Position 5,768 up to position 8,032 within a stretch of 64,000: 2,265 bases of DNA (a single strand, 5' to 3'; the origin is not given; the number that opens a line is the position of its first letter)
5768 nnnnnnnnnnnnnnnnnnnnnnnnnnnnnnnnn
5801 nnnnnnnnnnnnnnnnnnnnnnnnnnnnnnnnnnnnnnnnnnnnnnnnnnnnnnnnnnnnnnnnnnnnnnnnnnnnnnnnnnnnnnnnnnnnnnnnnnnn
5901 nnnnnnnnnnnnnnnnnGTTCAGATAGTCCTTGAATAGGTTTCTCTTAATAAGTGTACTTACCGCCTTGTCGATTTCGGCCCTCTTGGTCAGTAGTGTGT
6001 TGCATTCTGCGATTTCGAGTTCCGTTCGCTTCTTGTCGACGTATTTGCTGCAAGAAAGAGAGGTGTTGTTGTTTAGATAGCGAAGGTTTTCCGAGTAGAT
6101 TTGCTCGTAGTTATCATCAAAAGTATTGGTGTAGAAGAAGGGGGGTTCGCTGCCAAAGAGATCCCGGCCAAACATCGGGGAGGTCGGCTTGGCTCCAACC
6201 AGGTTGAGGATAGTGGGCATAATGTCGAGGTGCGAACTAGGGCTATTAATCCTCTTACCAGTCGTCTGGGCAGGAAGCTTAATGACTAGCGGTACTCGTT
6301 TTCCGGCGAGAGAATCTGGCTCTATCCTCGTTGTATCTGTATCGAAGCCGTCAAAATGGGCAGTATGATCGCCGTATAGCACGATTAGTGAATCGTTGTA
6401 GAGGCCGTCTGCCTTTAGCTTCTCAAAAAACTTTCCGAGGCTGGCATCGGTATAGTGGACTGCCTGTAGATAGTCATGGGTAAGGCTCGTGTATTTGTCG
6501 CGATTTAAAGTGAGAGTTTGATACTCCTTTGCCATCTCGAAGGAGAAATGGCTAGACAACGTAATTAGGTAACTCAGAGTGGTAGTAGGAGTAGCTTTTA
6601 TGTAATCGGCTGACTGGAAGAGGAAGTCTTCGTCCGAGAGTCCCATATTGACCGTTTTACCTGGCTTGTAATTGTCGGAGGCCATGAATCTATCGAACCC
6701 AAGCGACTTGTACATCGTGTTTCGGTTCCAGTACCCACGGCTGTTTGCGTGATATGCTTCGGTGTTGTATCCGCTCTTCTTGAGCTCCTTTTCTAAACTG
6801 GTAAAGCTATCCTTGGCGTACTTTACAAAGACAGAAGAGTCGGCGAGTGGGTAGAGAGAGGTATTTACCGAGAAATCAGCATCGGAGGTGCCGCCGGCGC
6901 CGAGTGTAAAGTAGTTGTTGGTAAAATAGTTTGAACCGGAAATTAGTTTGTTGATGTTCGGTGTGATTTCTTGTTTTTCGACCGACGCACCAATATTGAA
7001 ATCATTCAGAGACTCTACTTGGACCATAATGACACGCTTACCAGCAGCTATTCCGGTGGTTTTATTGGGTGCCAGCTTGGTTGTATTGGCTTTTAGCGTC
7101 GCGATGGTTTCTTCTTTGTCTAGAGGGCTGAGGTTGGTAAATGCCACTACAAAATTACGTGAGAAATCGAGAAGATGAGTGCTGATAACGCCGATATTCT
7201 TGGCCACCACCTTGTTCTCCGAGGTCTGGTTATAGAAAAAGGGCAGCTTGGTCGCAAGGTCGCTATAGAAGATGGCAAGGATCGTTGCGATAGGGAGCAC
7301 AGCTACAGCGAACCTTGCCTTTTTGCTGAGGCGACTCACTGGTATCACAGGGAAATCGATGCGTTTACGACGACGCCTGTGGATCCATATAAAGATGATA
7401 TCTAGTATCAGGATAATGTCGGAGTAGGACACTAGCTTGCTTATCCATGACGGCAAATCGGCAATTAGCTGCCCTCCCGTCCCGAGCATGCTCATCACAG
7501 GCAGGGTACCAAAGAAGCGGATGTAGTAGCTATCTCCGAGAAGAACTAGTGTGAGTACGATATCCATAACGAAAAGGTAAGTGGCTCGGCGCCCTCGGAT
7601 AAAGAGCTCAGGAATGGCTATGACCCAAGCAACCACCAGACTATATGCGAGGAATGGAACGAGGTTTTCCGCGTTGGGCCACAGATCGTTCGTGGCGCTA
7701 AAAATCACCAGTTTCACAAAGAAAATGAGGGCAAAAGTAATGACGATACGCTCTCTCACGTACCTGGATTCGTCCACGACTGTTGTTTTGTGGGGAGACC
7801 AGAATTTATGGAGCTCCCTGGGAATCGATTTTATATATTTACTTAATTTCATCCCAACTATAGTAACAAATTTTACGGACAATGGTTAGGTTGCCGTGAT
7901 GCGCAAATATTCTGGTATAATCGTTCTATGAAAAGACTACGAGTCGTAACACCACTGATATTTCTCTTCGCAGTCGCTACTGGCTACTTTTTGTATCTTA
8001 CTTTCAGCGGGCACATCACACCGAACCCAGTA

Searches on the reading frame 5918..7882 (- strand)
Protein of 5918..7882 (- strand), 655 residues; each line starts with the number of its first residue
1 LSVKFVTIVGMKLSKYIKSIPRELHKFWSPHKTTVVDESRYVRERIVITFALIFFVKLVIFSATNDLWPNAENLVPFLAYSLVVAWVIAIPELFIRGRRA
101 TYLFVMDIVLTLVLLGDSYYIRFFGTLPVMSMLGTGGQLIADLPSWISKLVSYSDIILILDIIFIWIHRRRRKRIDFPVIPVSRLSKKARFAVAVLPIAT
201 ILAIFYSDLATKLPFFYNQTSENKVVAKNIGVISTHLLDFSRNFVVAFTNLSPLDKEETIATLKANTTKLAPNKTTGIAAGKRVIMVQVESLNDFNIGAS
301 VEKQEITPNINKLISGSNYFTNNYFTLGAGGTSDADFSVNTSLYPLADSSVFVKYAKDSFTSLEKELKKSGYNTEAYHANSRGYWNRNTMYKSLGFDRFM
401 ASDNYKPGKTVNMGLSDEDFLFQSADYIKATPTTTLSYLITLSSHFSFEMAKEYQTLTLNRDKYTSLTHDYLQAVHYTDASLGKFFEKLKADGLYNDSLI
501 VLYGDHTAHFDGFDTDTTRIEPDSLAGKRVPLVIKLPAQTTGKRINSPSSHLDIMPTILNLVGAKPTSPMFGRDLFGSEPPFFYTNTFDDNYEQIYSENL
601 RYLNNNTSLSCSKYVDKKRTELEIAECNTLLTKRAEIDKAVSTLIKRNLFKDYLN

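Call 74: search_protein_families(library=pfam, proteins=[window:5918-7882:-], max_evalue=0.00001)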
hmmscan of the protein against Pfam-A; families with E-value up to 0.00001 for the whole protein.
window:5918-7882:- (655 aa): 1 family
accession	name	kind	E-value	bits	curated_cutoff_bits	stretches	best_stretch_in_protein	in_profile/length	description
PF00884.28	Sulfatase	-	3.3e-44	151.8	25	1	284-563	3-300/301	Sulfatase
